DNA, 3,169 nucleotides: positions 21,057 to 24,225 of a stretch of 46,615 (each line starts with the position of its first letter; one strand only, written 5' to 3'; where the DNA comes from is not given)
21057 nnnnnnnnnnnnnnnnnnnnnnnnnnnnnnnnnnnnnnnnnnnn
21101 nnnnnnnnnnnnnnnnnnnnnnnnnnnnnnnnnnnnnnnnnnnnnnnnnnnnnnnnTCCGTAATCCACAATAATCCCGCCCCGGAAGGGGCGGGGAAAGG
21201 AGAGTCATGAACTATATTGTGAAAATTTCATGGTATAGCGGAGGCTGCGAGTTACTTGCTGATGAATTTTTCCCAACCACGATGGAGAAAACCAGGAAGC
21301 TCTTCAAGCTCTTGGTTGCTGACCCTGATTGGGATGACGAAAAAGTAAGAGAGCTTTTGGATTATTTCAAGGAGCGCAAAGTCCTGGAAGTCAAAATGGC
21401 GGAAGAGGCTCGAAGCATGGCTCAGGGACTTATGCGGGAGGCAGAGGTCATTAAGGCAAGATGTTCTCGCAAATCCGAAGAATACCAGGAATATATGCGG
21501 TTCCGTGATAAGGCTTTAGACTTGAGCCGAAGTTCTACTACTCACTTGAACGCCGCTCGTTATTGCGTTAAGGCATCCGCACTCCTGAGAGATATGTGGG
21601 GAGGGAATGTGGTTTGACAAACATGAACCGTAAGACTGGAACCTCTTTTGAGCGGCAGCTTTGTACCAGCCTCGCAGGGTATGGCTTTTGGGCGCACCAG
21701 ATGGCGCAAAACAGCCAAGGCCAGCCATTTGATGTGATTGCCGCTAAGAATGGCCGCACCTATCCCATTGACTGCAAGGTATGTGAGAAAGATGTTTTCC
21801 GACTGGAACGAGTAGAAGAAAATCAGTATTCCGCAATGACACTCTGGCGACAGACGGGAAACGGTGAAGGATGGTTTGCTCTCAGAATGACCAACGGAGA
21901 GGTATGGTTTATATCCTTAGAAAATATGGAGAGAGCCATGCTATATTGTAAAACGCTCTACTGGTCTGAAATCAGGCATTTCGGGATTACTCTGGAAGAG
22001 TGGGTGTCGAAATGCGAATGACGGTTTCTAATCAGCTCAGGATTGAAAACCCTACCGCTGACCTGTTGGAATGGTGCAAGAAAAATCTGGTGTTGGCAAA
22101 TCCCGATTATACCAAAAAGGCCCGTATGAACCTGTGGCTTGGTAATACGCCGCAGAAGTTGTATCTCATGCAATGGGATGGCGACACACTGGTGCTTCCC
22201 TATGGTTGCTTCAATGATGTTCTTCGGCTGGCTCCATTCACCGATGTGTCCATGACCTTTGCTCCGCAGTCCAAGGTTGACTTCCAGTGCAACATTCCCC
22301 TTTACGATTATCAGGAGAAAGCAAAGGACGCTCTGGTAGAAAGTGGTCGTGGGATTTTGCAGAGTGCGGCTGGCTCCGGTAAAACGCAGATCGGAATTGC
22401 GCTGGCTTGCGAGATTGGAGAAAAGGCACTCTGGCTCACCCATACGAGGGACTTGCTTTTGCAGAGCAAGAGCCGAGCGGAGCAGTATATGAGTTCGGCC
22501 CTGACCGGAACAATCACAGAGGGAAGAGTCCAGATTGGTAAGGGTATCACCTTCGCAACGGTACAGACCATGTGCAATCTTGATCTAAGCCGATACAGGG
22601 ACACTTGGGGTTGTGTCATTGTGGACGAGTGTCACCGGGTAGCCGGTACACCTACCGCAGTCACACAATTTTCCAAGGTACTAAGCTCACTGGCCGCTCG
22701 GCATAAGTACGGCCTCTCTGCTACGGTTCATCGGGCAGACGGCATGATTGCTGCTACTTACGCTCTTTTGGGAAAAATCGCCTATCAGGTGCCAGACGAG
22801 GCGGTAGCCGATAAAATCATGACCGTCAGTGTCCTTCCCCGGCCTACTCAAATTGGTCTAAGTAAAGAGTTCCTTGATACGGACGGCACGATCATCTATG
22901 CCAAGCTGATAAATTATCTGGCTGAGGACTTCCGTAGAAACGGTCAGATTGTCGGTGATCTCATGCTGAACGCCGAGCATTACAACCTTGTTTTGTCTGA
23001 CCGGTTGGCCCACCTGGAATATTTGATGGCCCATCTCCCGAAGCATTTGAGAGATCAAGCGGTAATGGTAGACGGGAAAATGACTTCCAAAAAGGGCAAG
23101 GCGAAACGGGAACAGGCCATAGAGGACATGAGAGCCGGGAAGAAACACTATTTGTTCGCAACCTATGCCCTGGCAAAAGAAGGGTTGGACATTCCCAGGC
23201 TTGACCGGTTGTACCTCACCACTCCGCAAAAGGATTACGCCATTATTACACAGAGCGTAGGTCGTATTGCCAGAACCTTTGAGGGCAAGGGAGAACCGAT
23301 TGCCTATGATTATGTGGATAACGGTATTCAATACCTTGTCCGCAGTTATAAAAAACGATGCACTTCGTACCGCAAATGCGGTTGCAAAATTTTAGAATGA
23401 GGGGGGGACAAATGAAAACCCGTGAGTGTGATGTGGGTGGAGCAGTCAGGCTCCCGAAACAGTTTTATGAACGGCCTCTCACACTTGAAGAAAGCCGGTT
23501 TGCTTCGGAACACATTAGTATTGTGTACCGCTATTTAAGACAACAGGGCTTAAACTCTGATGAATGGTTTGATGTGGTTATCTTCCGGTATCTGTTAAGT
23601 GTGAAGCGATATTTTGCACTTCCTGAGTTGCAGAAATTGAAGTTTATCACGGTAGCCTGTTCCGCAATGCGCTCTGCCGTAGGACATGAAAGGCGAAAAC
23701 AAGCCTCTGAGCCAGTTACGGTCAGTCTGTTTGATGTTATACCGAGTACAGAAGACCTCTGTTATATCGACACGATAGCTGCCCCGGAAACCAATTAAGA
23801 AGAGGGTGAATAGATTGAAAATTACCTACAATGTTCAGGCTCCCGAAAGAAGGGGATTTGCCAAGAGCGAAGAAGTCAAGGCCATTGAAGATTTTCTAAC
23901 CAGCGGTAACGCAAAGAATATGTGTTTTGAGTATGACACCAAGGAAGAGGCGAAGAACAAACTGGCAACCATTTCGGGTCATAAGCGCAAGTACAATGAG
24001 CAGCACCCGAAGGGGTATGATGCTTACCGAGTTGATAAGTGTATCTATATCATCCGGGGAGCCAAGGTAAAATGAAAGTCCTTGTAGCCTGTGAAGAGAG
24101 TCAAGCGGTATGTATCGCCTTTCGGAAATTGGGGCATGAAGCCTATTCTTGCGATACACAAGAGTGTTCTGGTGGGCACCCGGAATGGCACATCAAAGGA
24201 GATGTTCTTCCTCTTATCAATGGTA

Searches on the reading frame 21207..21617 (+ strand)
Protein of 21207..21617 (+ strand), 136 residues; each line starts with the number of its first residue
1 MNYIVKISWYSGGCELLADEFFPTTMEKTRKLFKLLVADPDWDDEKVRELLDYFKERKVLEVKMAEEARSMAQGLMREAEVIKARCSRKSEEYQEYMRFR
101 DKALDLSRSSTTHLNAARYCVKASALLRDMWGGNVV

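Call 17: search_protein_families(library=pfam, proteins=[window:21207-21617:+], max_evalue=0.01)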
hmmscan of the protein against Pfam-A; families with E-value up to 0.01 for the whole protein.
window:21207-21617:+ (136 aa): 1 family
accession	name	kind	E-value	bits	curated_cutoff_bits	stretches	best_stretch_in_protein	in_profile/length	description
PF14060.11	DUF4252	-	0.0062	17.1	23.9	1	29-102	13-79/125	Domain of unknown function (DUF4252)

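Call 25: search_protein_families(library=phrogs, proteins=[window:21207-21617:+], max_evalue=0.01)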
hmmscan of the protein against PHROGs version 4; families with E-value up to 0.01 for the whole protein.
window:21207-21617:+ (136 aa): 0 families

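Call 26: search_protein_families(library=ncbifam, proteins=[window:21207-21617:+], max_evalue=0.1)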
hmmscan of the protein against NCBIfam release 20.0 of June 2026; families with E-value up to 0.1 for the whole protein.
window:21207-21617:+ (136 aa): 2 families
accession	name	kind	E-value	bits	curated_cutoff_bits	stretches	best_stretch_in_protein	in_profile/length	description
NF007005.1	PRK09468.1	equivalog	0.022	14.2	331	1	34-79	5-47/237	osmolarity response regulator transcription factor OmpR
NF002782.0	PRK02901.1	equivalog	0.072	12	288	1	28-84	74-130/328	o-succinylbenzoate synthase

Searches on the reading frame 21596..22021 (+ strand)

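Call 17: search_protein_families(library=pfam, proteins=[window:21596-22021:+], max_evalue=0.01)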
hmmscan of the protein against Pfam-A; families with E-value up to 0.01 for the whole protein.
window:21596-22021:+ (141 aa): 2 families
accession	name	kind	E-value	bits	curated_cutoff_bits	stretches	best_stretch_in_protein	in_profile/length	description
PF01870.24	Hjc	-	2.6e-07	30.9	21.1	1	18-109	2-92/93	Archaeal holliday junction resolvase (hjc)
PF03838.20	RecU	-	0.0018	18.7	25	1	40-114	49-123/162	Recombination protein U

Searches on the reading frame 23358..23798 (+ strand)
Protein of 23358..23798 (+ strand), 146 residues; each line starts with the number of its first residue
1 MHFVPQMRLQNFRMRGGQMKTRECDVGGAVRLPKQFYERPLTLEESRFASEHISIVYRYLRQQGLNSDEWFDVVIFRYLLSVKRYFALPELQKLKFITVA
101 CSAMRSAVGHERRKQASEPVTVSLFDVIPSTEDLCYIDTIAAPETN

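Call 10: search_protein_families(library=pfam, proteins=[window:23358-23798:+], max_evalue=0.01)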
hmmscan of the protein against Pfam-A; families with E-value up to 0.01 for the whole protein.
window:23358-23798:+ (146 aa): 0 families

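Call 11: search_protein_families(library=phrogs, proteins=[window:23358-23798:+], max_evalue=0.001)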
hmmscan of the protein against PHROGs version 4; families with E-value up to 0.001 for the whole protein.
window:23358-23798:+ (146 aa): 1 family
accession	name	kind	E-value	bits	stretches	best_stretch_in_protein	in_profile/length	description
phrog_37022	-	unknown function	3.8e-28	99.2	1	32-141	11-119/127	-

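Call 26: search_protein_families(library=ncbifam, proteins=[window:23358-23798:+], max_evalue=0.1)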
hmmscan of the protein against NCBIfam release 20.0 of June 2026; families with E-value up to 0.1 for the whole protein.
window:23358-23798:+ (146 aa): 0 families

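Call 28: search_solved_structures(query=window:23358-23795:+, max_evalue=10)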
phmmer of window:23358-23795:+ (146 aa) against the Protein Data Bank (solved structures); distinct sequences matched with E-value up to 10: 2.
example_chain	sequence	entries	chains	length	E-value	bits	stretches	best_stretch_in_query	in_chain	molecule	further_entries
4zv5_A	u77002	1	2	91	0.96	12.8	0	52-86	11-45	Matrix protein p10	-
5i27_A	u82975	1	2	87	1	12.7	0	52-86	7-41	Matrix protein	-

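Call 35: find_homologous_proteins(query=window:23412-23795:+, max_evalue=0.001)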
Query window:23412-23795:+ (128 aa): 160 proteins with E <= 0.001 among 165 candidates; the best 120 are listed.
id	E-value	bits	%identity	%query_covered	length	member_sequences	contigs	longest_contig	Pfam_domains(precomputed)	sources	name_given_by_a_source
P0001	1.2e-76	273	98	100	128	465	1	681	-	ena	-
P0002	3.5e-74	265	94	100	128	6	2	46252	-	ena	-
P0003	2.4e-73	262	94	100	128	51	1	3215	-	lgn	-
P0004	5.4e-68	245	87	100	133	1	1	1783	-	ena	-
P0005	1.1e-60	221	80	98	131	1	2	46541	-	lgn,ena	-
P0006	7.8e-56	205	99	75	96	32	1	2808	-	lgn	-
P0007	1.0e-53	198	74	98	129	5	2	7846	-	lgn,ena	-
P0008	1.2e-53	198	72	98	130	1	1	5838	-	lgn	-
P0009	1.4e-52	195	73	98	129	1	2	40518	-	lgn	-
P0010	2.1e-52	194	71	98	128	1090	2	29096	-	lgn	-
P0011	2.3e-52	194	72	98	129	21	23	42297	-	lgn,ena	-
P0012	5.8e-52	193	72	98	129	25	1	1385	-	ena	-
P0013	7.7e-52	192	71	98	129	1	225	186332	-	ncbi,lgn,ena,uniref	ncbi:hypothetical protein [Neglectibacter sp. X58]|uniref:hypothetical protein n=1 Tax=unclassified 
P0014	8.0e-52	192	71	98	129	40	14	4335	-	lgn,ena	-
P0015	9.1e-52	192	74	92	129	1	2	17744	-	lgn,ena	-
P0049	2.2e-48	181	67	98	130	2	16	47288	-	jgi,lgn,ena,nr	jgi:hypothetical protein|nr:MAG TPA: hypothetical protein [Caudoviricetes sp.]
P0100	7.0e-25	105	50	90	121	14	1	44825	-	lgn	-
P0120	2.8e-23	100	51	82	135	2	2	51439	-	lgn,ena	-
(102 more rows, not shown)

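Call 37: find_encoding_contigs(protein=P0100, flank=10000, max_places=2)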
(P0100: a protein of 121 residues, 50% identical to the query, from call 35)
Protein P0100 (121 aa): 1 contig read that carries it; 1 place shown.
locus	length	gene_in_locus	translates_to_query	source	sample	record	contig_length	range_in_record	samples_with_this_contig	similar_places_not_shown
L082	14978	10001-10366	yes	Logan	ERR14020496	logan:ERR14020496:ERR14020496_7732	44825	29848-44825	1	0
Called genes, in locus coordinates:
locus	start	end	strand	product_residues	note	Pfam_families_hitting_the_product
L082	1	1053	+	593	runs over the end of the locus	PF12571:Phage_tail_fib (faint)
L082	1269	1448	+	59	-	-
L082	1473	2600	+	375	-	PF00078:RVT_1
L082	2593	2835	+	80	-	-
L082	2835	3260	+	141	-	PF02839:CBM_5_12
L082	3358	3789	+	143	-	PF05105:Phage_holin_4_1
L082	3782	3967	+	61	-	-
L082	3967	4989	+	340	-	PF01510:Amidase_2, PF05036:SPOR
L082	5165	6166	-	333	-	PF00589:Phage_integrase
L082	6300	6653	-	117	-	-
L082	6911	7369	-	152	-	-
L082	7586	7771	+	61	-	-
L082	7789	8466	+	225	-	PF10263:SprT-like (weak)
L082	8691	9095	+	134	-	PF18789:DarA_C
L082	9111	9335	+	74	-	PF05339:DUF739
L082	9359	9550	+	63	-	-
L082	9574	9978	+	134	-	PF12844:HTH_19 (weak), PF13560:HTH_31 (weak), PF01381:HTH_3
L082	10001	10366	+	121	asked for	-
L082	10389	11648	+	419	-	PF00176:SNF2-rel_dom, PF00271:Helicase_C (weak)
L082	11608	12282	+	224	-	PF01464:SLT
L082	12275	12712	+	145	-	-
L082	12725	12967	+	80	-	-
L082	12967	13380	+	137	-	-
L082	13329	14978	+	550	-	?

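Call 38: find_encoding_contigs(protein=P0120, flank=10000, max_places=2)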
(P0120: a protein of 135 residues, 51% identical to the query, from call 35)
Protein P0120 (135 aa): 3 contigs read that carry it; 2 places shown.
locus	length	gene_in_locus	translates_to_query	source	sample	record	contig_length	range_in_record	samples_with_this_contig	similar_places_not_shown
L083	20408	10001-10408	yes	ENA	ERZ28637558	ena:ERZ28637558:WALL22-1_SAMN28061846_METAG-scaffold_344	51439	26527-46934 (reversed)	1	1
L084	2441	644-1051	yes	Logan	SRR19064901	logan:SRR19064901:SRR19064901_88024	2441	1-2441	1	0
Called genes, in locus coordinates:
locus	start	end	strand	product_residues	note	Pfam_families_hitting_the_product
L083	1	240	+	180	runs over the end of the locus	PF14464:Prok-JAB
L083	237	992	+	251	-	PF00899:ThiF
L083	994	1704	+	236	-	-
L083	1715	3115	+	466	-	PF19587:DUF6094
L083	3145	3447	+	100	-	-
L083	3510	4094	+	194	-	-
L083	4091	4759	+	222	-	-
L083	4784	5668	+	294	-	PF04098:Rad52_Rad22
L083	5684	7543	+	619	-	PF02463:SMC_N (weak), PF13476:AAA_23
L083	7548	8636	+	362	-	-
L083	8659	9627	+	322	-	PF20529:DUF6744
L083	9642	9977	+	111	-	-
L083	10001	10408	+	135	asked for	-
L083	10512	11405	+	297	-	PF01555:N6_N4_Mtase (faint)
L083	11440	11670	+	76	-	-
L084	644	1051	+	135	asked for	-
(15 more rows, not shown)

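Call 39: find_encoding_contigs(protein=P0049, flank=10000, max_places=2)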
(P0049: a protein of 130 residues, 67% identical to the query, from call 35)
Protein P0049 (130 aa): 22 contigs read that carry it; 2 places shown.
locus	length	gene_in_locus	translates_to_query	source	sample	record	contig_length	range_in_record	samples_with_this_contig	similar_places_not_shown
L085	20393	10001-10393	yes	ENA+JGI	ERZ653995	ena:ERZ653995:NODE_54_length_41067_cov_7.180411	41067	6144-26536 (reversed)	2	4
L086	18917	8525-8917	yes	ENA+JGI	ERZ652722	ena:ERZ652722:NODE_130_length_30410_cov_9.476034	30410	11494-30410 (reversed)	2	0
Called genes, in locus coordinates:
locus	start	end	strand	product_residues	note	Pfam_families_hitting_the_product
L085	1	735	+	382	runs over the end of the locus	PF00078:RVT_1 (weak)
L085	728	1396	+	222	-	PF02839:CBM_5_12 (faint)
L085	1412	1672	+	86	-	-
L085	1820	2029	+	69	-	-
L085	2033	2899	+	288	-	PF08239:SH3_3 (weak)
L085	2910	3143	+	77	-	-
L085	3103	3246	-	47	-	-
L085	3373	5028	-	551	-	PF00239:Resolvase, PF07508:Recombinase, PF13408:Zn_ribbon_recom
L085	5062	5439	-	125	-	PF12844:HTH_19, PF13560:HTH_31 (weak), PF01381:HTH_3, PF13443:HTH_26 (faint)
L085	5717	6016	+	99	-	-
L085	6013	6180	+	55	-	-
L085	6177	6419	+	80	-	-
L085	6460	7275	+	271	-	PF19789:DUF6273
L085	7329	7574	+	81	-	-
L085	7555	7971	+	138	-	PF01870:Hjc (faint)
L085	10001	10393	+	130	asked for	-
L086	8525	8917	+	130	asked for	-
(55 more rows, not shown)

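Call 55: predict_structure(alignment_id=A2)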
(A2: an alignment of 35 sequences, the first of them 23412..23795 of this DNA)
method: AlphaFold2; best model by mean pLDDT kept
length: 128 residues; sequences in the alignment: 35
mean_pLDDT: 88.9   pTM: 0.69
mean pLDDT of the five models: 88.9, 88.1, 88.0, 88.0, 86.9
residues with pLDDT >= 90: 96; 70-90: 19; 50-70: 3; < 50: 10
segments of 3 or more residues with pLDDT < 50: 1-10
pLDDT, mean of each block of 10 residues (from residue 1): 40 80 97 98 98 97 96 94 97 93 90 93 81
secondary structure, 60 per line:
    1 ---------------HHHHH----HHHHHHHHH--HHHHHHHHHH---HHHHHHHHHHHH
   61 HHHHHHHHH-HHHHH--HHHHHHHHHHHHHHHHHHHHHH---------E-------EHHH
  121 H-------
elements in order: H16-20 H25-33 H36-45 H49-69 H71-75 H78-99 H118-121

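Call 58: fold_search(model_id=the predicted structure, library=pdb)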
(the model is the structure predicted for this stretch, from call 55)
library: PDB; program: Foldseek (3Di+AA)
matches with E <= 10: 134; with E <= 0.001: 0
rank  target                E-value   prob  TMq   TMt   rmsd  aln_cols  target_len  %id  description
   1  8b3z_D                2.7e-01  0.99  0.44  0.67   3.2        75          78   15  SigE N-terminal Domain (released 2023-08-23)
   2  8b3z_C                6.0e-01  0.89  0.36  0.56   3.9        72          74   15  SigE N-terminal Domain (released 2023-08-23)
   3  5ipl_F                6.7e-01  0.85  0.46  0.24  10.3       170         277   11  SigmaS-transcription initiation complex with 4-nt nascent RNA (released 2016-03-30)
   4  8b3z_A                7.1e-01  0.98  0.48  0.74   3.1        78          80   15  SigE N-terminal Domain (released 2023-08-23)
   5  6omf_F                7.1e-01  0.66  0.40  0.23  10.0       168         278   12  CryoEM structure of SigmaS-transcription initiation complex with activator Crl (released 2019-08-28)
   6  8i23_F                7.9e-01  0.82  0.46  0.28   6.7       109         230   10  Clostridium thermocellum RNA polymerase transcription open complex with SigI1 and its promoter (released 2023-10-11)
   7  7rdq_F                7.9e-01  0.75  0.39  0.17   8.9       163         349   15  Cryo-EM structure of Thermus thermophilus reiterative transcription complex with 11nt oligo-G RNA (released 2022-02-02)
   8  3wod_F                7.9e-01  0.69  0.35  0.19   6.6        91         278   26  RNA polymerase-gp39 complex (released 2014-03-12)
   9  8x6f_E                1.1e+00  0.51  0.40  0.22   9.9       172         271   16  Cryo-EM structure of Staphylococcus aureus sigA-dependent RNAP-promoter open complex (released 2024-06-05)
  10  5x22_F                1.3e+00  0.66  0.41  0.18  10.7       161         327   13  Crystal structure of Thermus thermophilus transcription initiation complex with GpA and CMPcPP (released 2017-07-05)
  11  9uks_F                1.3e+00  0.66  0.41  0.18  10.3       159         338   13  CryoEM structure of the T.thermophilus transcription initiation complex in the presence of Gp4A, -1 dA in the template (released 2025-10-22)
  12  7dgw                  1.4e+00  0.30  0.26  0.33   9.4        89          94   19  De novo designed protein H4A2S (released 2021-11-24)
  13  9a58_A                1.4e+00  0.28  0.36  0.16  15.1       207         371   14  Integrative model of SIGA-RPOC by crosslinking MS and deep learning (released 2024-09-18)
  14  9frj_F                1.5e+00  0.63  0.42  0.22   8.0       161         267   14  Ap4A bound in de novo transcription initiation T. thermophilus RNA polymerase complex with aTT DNA template (released 2025-12-17)
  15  8vjl_B                1.6e+00  0.44  0.40  0.44  15.6       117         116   12  SpoIVFB:pro-sigmaK complex (released 2024-10-02)
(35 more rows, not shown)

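Call 77: find_related_loci(query=A2, collection=viral_contigs, flank=10000)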
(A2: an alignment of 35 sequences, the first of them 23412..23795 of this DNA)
Query A2 (128 aa) in viral_contigs; peptide patterns used: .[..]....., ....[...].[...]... (x = any residue, [..] = any of these).
189 stretches matched a pattern; 137 encode a relative of the query (tblastn E <= 1e-3); the best 80 are kept; 80 distinct loci.
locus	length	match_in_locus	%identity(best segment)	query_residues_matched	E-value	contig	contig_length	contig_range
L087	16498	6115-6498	99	1-128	1e-84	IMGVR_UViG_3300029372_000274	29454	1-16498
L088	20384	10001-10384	99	1-128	1e-84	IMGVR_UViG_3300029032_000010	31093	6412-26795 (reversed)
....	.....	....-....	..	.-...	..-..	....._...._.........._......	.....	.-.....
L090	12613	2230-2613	99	1-128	1e-84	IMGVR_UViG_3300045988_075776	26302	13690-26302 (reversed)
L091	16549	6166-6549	99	1-128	1e-84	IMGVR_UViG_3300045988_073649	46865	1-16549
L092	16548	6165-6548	98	1-128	3e-84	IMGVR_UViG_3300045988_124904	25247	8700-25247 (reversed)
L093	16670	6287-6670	96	1-128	3e-82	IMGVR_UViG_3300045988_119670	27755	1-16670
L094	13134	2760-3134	95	1-125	9e-80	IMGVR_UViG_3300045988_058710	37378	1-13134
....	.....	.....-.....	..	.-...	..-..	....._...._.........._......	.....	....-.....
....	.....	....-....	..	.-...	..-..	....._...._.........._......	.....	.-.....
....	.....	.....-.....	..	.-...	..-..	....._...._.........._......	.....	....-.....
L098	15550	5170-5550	69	1-127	6e-60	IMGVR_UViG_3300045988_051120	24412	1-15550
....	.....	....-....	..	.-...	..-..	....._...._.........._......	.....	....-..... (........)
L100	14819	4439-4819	69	1-127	6e-60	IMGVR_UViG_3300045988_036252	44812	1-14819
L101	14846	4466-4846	69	1-127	6e-60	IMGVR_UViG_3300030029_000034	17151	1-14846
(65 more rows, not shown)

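Call 82: search_dna_similar(query=window:23412-23795:+, collection=phages, mode=protein, max_evalue=0.001, max_rows=30)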
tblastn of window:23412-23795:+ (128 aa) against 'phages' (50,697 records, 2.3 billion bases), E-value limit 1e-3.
Records with a match: 5; places in all: 5; records where one place covers at least 80% of the query: 1.
Best place of each record, by identity: <60% 5.
By first word of the organism name: Bacteriophage 5.
By host as written in the record: - 5.
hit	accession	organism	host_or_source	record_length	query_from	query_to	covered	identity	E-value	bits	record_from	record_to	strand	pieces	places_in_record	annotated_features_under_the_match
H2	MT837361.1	Bacteriophage sp.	human fecal samples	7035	22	126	82%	34.3%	2e-9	60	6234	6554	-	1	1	record has no annotation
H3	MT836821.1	Bacteriophage sp.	human fecal samples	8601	20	106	68%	38.0%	3e-11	65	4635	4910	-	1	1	record has no annotation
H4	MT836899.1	Bacteriophage sp.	human fecal samples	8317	21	114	73%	32.3%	1e-7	54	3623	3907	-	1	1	record has no annotation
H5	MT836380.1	Bacteriophage sp.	human fecal samples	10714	18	95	61%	37.2%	3e-9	59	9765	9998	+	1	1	record has no annotation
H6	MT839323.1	Bacteriophage sp.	human fecal samples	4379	23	110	69%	29.3%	7e-7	52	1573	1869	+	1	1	record has no annotation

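Call 83: predict_structure(alignment_id=A4)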
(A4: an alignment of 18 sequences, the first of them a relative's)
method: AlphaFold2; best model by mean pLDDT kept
length: 215 residues; sequences in the alignment: 18
mean_pLDDT: 77.2   pTM: 0.42
mean pLDDT of the five models: 77.2, 75.1, 73.6, 72.2, 72.1
residues with pLDDT >= 90: 82; 70-90: 68; 50-70: 26; < 50: 39
segments of 3 or more residues with pLDDT < 50: 1-4, 114-139, 208-215
pLDDT, mean of each block of 10 residues (from residue 1): 62 96 97 95 95 93 96 94 76 67 66 43 33 40 80 82 89 90 88 89 69 39
secondary structure, 60 per line:
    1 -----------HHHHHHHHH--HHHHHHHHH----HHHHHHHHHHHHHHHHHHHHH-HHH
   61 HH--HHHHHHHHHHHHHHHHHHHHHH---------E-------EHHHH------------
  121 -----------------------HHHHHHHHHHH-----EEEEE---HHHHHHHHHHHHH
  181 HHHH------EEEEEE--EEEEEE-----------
elements in order: H12-20 H23-31 H36-56 H58-62 H65-86 H105-108 H144-154 E160-164 H168-184 E191-196 E199-204

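Call 91: fold_search(model_id=the predicted structure, library=viral)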
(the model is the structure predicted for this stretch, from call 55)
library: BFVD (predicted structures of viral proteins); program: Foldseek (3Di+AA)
matches with E <= 10: 204; with E <= 0.001: 0
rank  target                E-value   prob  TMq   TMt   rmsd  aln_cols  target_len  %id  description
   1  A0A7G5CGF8            7.1e-02  0.99  0.51  0.31  16.0       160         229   17  (no name in the UniProt tables at hand)
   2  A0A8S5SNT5            1.2e-01  0.98  0.43  0.26   8.2       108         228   18  DNA directed RNA polymerase subunit [Siphoviridae sp. ctqSm5]
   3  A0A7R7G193            1.9e-01  0.99  0.48  0.31   9.0       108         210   20  (no name in the UniProt tables at hand)
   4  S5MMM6                2.1e-01  0.94  0.42  0.23   9.5       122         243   16  RNA Polymerase sigma-E factor [Bacillus phage Shanette]
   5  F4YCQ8                2.6e-01  0.98  0.49  0.32   5.6       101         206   22  (no name in the UniProt tables at hand)
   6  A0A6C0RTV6            3.1e-01  0.97  0.54  0.15  11.1       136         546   20  (no name in the UniProt tables at hand)
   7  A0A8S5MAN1            3.6e-01  0.90  0.40  0.24   5.3        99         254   15  Uncharacterized protein [Siphoviridae sp. ctv4j104]
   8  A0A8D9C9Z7            3.6e-01  0.80  0.38  0.20  11.0       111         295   21  ECF RNA polymerase sigma factor SigW [uncultured marine phage]
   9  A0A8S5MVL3            3.6e-01  0.77  0.38  0.26  20.5       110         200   15  RNA polymerase sigma factor [Siphoviridae sp. ctsBB38]
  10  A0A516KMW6            5.0e-01  0.84  0.44  0.19  13.1       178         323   16  RNA polymerase sigma factor [Bacillus phage vB_BmeM-Goe8]
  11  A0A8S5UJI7            5.6e-01  0.63  0.39  0.23  10.6       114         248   19  DNA directed RNA polymerase subunit [Siphoviridae sp. ct3gT1]
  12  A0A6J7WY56            6.2e-01  0.82  0.47  0.35   7.9       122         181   16  Sigma70-ECF, RNA polymerase sigma factor, sigma-70 family [uncultured Caudovirales phage]
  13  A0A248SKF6            7.3e-01  0.23  0.26  0.24  13.3       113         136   11  (no name in the UniProt tables at hand)
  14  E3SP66                7.7e-01  0.21  0.23  0.29  14.3       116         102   13  Predicted protein [Cyanophage NATL2A-133]
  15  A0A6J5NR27            7.7e-01  0.14  0.26  0.16  12.8       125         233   16  Uncharacterized protein [uncultured Caudovirales phage]
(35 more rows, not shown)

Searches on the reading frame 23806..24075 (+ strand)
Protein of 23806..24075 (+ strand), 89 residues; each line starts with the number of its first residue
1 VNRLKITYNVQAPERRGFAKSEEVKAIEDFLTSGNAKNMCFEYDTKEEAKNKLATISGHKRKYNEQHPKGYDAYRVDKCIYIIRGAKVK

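Call 17: search_protein_families(library=pfam, proteins=[window:23806-24075:+], max_evalue=0.01)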
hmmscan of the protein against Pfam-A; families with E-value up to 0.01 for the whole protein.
window:23806-24075:+ (89 aa): 0 families

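Call 25: search_protein_families(library=phrogs, proteins=[window:23806-24075:+], max_evalue=0.01)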
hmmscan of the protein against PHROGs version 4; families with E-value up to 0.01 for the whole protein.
window:23806-24075:+ (89 aa): 1 family
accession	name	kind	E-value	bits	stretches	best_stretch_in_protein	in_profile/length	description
phrog_25485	-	unknown function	2.2e-33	115.3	1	4-87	1-84/89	-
